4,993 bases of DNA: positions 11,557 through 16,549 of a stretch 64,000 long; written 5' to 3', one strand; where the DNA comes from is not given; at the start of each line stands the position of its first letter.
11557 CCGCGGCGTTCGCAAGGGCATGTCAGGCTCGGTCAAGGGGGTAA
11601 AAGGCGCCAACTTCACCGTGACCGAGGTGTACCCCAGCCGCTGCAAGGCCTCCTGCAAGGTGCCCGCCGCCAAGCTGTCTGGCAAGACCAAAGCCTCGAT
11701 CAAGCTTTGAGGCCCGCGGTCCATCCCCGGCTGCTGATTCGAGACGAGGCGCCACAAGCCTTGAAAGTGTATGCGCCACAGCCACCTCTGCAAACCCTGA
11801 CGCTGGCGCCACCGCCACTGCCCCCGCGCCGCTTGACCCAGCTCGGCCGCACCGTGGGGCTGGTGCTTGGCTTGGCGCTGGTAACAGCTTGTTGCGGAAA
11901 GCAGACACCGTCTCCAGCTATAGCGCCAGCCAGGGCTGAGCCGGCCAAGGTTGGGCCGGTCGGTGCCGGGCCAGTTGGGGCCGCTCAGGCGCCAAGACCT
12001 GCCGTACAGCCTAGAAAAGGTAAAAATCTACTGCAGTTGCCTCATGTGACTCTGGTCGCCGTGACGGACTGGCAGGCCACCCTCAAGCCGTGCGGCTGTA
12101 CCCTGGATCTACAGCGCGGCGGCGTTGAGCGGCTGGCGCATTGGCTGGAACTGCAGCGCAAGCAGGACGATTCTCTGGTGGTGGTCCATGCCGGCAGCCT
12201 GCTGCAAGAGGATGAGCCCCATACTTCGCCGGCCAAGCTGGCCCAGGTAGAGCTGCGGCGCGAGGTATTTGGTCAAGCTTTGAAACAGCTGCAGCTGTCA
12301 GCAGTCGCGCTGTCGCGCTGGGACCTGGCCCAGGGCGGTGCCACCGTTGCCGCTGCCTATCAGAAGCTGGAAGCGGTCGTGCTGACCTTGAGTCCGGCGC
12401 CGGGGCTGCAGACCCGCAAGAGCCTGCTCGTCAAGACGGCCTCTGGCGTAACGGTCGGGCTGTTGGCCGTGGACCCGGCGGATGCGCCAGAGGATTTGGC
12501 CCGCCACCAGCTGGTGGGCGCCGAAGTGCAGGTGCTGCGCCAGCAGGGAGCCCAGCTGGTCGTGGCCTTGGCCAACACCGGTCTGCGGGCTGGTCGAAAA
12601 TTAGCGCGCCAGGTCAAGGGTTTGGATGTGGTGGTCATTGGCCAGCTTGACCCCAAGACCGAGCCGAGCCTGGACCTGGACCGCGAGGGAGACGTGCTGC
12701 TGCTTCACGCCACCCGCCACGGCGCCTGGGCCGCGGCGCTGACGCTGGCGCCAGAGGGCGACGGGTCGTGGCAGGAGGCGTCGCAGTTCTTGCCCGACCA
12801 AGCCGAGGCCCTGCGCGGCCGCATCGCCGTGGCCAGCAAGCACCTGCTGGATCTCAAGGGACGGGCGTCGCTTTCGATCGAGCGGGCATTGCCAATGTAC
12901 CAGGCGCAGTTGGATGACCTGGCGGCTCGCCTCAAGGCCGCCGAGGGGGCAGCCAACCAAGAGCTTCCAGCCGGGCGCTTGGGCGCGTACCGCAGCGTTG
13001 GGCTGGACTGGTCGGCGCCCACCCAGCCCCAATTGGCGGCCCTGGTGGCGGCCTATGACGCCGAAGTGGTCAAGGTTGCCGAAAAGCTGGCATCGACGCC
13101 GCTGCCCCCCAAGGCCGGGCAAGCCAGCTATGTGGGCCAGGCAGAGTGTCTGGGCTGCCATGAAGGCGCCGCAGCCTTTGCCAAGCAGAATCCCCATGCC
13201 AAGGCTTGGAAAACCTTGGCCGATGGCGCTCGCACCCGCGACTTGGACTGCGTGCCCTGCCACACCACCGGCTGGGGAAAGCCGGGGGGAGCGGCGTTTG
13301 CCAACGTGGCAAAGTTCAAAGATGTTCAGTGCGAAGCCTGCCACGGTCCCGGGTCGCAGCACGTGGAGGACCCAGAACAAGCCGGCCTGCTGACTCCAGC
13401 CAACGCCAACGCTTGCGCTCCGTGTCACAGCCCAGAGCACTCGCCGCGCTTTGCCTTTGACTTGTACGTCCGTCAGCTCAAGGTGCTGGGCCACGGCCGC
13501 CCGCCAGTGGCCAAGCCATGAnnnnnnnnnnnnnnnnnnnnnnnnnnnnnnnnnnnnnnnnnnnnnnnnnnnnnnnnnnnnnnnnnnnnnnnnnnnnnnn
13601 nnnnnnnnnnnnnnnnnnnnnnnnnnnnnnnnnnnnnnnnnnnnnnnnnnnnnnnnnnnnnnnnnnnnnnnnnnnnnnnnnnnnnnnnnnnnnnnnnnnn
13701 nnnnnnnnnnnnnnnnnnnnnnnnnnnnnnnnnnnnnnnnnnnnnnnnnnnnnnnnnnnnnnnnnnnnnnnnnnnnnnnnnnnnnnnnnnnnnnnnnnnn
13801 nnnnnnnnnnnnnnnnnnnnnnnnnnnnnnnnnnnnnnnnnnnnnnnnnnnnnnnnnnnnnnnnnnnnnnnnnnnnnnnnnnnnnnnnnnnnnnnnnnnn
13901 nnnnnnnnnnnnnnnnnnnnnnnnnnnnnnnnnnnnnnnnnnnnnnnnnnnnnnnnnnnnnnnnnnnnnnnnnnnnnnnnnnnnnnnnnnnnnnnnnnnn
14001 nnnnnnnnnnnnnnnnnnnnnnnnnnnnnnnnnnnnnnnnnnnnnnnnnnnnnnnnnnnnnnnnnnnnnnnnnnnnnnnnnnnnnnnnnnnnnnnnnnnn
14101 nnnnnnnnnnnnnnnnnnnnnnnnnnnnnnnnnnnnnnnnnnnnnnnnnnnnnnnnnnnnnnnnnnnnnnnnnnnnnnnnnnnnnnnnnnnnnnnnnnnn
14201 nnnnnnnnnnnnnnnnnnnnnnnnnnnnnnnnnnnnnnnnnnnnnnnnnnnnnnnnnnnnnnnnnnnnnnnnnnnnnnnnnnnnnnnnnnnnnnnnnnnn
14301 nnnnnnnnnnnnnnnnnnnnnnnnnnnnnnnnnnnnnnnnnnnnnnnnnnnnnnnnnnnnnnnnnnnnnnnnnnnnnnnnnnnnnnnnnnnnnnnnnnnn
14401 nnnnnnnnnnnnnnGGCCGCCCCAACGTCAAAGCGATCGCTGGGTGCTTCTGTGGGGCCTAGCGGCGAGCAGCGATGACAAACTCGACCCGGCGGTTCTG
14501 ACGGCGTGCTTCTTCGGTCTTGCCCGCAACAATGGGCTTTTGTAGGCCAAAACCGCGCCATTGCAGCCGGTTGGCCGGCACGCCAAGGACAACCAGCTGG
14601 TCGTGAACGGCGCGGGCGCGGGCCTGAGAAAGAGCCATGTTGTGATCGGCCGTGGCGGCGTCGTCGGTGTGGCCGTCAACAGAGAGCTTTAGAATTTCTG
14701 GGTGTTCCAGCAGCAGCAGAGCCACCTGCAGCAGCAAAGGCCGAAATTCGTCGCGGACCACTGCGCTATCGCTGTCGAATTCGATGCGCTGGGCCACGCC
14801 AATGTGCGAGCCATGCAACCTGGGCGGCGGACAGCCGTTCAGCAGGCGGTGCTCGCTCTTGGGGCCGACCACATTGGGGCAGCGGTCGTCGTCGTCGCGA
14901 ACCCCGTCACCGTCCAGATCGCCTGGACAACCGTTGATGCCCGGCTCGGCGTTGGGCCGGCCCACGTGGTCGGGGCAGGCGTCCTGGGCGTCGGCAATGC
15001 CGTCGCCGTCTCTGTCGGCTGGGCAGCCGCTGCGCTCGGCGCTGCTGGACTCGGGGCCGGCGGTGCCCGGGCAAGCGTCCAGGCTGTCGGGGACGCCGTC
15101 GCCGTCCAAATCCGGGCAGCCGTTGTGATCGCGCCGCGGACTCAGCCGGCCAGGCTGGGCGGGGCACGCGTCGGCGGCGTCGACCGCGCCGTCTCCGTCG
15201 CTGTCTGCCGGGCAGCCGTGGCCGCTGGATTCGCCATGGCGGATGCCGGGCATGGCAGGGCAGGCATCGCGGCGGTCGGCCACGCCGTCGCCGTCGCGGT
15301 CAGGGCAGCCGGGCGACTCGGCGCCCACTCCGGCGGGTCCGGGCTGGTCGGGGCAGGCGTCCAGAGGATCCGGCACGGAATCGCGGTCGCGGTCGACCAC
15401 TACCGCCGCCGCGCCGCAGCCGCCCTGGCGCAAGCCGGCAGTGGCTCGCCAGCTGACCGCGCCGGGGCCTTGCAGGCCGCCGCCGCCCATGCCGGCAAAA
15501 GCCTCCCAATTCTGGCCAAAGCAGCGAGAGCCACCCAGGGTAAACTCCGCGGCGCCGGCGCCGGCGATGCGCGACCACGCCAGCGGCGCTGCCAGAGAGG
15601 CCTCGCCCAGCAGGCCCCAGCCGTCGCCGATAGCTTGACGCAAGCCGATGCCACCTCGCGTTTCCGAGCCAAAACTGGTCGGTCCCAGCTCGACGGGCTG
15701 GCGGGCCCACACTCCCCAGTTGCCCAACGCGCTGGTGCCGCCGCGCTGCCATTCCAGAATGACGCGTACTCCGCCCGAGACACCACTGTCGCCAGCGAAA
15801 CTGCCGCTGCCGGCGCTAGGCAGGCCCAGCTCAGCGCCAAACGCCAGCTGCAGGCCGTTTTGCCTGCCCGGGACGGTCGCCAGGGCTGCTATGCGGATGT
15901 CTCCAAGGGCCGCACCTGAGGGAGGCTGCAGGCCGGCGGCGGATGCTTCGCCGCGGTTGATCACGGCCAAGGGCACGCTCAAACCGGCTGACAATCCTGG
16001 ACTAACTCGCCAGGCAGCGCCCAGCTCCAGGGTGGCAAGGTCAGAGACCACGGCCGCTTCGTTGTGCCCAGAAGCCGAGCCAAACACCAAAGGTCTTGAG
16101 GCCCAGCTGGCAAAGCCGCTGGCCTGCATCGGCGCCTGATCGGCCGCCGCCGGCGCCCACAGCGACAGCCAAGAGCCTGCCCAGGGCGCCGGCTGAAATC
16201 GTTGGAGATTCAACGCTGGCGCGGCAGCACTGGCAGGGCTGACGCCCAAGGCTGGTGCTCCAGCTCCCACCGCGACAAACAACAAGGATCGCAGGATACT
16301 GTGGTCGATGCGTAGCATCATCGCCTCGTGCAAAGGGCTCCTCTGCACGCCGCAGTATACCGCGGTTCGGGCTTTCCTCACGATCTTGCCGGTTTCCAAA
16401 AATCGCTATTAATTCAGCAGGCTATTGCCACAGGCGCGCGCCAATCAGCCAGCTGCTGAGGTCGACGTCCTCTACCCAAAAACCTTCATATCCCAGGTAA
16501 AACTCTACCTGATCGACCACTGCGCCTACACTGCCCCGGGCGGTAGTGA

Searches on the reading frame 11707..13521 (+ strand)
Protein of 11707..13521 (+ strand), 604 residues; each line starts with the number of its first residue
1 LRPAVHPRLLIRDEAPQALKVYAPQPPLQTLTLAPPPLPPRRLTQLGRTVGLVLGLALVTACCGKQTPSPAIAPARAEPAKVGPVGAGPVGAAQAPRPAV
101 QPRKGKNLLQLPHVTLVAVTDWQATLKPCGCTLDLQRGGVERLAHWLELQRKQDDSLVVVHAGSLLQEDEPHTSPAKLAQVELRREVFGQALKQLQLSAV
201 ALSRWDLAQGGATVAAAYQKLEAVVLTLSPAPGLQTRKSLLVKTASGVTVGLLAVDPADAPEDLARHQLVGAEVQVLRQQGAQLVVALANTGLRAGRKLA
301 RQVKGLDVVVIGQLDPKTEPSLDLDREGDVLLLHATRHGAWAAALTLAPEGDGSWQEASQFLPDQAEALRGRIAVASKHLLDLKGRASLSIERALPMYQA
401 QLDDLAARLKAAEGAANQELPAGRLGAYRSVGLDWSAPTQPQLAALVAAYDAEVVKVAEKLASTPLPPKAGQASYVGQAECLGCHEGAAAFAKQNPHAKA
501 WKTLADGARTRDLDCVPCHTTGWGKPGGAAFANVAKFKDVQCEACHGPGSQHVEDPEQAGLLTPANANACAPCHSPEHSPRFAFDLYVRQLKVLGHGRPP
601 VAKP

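Call 49: search_protein_families(library=pfam, proteins=[window:11707-13521:+], max_evalue=0.001)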
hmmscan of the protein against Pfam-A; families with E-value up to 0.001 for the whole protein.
window:11707-13521:+ (604 aa): 3 families
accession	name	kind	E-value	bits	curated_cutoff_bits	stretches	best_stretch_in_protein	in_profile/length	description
PF13435.11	Cytochrome_C554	-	7.2e-12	46.5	20.8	1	481-547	2-84/84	Cytochrome c554 and c-prime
PF14522.11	Cytochrome_C7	-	5.5e-06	26.6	24.8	1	511-575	12-67/67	Cytochrome c7 and related cytochrome c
PF14537.11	Cytochrom_c3_2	-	0.00036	21.4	25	0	473-520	21-65/79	Cytochrome c3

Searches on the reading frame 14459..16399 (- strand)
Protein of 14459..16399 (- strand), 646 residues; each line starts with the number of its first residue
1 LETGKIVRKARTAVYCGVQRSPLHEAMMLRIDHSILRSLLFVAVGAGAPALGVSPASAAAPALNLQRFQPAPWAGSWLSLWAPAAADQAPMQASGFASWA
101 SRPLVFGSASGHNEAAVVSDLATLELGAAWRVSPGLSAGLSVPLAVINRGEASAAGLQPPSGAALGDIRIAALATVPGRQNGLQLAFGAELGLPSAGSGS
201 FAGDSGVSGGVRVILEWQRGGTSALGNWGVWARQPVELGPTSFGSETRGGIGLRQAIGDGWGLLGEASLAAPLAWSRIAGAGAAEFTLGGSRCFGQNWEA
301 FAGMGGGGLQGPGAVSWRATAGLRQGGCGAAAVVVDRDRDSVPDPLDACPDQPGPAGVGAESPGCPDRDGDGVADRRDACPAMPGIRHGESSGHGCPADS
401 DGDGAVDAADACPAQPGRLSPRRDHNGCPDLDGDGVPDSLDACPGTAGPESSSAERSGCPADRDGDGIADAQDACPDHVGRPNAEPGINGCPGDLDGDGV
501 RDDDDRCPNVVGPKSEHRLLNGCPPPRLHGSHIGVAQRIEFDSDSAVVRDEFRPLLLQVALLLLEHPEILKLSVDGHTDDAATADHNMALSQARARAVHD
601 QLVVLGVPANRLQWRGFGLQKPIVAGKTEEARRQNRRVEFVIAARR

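Call 49: search_protein_families(library=pfam, proteins=[window:14459-16399:-], max_evalue=0.001)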
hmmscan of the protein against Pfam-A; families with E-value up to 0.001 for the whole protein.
window:14459-16399:- (646 aa): 2 families
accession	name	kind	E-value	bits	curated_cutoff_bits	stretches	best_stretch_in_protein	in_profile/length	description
PF02412.23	TSP_3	-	5.2e-19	68.1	25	1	430-449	15-34/36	Thrombospondin type 3 repeat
PF00691.25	OmpA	-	8.2e-16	58.6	27.2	1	541-636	2-98/98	OmpA family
